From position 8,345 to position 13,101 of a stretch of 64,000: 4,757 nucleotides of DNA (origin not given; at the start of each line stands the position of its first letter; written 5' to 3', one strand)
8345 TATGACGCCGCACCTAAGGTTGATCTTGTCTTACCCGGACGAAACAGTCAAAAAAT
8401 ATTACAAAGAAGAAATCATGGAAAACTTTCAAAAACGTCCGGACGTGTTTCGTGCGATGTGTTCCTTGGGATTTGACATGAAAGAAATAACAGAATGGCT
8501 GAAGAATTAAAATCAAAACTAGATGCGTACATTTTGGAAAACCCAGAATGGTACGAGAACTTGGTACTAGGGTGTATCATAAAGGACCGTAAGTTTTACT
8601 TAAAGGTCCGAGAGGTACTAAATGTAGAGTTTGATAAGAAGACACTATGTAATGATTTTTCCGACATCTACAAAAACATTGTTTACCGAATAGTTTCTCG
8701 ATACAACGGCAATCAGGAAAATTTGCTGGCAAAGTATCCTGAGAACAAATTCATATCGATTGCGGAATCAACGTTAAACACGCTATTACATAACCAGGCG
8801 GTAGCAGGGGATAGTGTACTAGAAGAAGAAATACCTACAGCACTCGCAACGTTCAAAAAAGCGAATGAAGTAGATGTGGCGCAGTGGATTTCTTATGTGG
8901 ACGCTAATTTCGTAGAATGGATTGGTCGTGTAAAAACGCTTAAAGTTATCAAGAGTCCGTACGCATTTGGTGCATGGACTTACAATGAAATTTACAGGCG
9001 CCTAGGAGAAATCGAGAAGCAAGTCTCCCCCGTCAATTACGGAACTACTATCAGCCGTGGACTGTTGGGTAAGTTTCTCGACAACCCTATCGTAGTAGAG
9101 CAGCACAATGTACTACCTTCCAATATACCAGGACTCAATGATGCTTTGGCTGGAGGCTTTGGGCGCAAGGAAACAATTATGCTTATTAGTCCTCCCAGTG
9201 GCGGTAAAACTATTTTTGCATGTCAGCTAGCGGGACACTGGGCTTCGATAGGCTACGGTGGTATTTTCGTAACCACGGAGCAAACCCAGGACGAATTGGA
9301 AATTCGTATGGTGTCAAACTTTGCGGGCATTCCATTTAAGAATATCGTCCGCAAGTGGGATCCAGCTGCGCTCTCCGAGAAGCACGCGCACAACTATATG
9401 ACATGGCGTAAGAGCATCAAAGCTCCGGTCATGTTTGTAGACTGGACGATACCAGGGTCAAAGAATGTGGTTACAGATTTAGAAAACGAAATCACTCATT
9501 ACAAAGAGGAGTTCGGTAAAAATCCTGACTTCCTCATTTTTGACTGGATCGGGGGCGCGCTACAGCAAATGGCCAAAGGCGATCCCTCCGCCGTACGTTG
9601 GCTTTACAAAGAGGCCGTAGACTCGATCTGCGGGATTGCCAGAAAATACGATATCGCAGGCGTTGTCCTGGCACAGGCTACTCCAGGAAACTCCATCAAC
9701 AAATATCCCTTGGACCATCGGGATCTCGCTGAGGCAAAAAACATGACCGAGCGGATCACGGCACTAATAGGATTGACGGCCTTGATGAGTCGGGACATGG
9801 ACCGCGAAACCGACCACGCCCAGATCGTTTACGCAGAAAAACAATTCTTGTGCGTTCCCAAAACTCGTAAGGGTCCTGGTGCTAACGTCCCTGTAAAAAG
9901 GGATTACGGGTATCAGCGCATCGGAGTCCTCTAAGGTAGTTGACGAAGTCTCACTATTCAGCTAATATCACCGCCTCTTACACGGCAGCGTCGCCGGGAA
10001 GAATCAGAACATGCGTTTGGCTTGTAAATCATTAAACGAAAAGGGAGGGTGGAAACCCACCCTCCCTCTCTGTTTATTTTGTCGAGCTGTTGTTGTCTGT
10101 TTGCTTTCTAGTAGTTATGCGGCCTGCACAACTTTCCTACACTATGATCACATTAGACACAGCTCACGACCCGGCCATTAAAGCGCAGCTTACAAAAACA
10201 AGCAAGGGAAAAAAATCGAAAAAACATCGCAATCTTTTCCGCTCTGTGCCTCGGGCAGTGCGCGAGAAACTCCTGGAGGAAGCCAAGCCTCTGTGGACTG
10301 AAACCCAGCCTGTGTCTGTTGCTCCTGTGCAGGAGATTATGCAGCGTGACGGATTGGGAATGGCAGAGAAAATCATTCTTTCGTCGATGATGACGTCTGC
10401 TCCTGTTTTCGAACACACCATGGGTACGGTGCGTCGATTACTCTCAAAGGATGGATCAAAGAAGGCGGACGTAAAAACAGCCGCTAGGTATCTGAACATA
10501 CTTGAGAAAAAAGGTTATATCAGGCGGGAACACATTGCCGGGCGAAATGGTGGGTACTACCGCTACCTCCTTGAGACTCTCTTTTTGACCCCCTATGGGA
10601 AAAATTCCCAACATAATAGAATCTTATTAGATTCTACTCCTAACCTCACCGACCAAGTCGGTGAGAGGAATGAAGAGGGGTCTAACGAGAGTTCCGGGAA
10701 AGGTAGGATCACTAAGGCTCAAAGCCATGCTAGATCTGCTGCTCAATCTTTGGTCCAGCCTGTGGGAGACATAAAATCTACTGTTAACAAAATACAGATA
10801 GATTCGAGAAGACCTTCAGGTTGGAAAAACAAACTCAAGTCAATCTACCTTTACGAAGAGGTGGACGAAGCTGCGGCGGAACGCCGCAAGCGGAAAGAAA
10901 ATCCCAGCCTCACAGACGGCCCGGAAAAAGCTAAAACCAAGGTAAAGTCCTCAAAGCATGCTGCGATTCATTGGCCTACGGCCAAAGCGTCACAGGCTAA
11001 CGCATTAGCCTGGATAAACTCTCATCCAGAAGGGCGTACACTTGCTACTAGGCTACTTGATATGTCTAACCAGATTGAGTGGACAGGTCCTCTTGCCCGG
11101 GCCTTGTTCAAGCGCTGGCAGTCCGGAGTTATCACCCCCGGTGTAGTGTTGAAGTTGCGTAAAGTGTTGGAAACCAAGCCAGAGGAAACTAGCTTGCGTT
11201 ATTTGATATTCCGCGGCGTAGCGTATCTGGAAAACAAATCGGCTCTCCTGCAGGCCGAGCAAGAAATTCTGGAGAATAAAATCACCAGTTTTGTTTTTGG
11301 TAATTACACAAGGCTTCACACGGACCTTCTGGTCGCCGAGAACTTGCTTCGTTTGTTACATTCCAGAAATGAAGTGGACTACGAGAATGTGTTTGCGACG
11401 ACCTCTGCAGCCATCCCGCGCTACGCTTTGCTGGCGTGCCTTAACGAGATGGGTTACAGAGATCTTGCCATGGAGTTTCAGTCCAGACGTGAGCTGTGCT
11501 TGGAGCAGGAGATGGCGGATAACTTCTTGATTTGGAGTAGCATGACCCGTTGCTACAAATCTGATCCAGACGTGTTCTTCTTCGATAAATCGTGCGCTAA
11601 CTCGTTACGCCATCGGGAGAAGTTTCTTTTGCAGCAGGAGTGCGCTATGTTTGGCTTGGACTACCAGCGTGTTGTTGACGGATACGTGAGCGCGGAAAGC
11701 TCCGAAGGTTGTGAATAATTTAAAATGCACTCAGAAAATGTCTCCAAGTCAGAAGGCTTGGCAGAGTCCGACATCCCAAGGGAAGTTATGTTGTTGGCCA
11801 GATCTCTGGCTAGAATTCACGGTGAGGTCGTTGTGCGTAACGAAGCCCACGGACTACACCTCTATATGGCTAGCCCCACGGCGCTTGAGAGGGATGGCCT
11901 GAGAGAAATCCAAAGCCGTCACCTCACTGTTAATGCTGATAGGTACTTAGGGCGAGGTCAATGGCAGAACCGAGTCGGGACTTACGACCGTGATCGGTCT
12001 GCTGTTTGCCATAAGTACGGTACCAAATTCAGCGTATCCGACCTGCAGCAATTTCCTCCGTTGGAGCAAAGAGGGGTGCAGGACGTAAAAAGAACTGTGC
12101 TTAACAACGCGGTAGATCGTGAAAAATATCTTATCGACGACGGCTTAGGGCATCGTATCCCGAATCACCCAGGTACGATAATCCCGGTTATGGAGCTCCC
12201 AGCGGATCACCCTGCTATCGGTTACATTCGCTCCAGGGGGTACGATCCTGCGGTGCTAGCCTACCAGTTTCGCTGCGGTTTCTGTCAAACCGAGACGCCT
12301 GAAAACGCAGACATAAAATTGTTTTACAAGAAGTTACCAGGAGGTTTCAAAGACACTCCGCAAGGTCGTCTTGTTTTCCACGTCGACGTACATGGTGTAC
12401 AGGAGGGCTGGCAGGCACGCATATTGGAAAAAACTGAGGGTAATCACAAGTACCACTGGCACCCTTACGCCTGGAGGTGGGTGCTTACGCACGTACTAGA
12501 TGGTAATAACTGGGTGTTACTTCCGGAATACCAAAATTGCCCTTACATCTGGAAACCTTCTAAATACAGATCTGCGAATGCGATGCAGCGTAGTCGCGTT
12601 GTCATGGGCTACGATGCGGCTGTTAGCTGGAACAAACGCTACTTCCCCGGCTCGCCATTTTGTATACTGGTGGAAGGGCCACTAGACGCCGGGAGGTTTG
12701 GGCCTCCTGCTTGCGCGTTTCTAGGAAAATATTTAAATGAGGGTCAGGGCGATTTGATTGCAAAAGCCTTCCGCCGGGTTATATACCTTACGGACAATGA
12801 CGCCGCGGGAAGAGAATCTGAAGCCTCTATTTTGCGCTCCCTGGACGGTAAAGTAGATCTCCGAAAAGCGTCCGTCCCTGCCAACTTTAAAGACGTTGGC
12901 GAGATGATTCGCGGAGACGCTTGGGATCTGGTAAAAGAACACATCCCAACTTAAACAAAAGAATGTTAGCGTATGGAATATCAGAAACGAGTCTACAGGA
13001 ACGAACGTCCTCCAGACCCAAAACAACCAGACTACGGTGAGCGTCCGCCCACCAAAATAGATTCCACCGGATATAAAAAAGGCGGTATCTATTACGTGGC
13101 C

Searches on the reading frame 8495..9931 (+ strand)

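Call 46: search_protein_families(library=pfam, proteins=[window:8495-9931:+], max_evalue=0.001)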
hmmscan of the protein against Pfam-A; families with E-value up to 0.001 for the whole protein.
window:8495-9931:+ (479 aa): 3 families
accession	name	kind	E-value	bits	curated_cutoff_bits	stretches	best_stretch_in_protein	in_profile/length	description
PF03796.21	DnaB_C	-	8.1e-09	35.7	27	1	216-473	10-250/255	DnaB-like helicase C terminal domain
PF06745.19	ATPase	-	1.3e-08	35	26.6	1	208-273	2-68/231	KaiC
PF13481.12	AAA_25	-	1.1e-05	25.7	27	1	207-394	15-189/195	AAA domain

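Call 47: search_protein_families(library=phrogs, proteins=[window:8495-9931:+], max_evalue=0.00001)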
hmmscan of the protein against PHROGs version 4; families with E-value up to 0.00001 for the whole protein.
window:8495-9931:+ (479 aa): 3 families
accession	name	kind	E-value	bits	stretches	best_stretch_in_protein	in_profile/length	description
phrog_19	-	DNA, RNA and nucleotide metabolism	2.9e-27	96.8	1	21-476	164-578/621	DnaB-like replicative helicase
phrog_239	-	DNA, RNA and nucleotide metabolism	1.8e-12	48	1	207-396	341-518/801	DNA primase/helicase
phrog_243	-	DNA, RNA and nucleotide metabolism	8.1e-08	32.5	1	217-405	27-202/273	DnaB-like replicative helicase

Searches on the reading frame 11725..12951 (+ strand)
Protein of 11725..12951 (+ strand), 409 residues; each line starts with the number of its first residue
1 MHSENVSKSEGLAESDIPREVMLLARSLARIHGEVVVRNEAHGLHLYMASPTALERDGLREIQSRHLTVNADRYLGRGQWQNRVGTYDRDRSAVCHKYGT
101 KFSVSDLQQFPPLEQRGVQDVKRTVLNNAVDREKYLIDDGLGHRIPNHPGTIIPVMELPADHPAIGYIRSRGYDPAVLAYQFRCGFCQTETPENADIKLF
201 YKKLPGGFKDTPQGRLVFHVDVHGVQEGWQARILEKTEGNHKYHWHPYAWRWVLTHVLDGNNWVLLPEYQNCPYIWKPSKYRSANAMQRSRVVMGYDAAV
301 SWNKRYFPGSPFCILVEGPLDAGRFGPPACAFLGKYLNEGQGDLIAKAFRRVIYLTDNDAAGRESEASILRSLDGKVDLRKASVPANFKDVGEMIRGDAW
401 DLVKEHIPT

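Call 46: search_protein_families(library=pfam, proteins=[window:11725-12951:+], max_evalue=0.001)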
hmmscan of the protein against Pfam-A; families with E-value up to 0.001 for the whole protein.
window:11725-12951:+ (409 aa): 1 family
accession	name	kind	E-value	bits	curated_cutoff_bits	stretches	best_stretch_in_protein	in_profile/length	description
PF13155.12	Toprim_2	-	0.00011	22.9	22.1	1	316-394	3-87/88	Toprim-like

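Call 47: search_protein_families(library=phrogs, proteins=[window:11725-12951:+], max_evalue=0.00001)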
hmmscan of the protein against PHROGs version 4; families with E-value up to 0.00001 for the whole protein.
window:11725-12951:+ (409 aa): 1 family
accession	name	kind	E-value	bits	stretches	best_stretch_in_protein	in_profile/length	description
phrog_47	-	DNA, RNA and nucleotide metabolism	1e-21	78.2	1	92-407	76-334/947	DNA primase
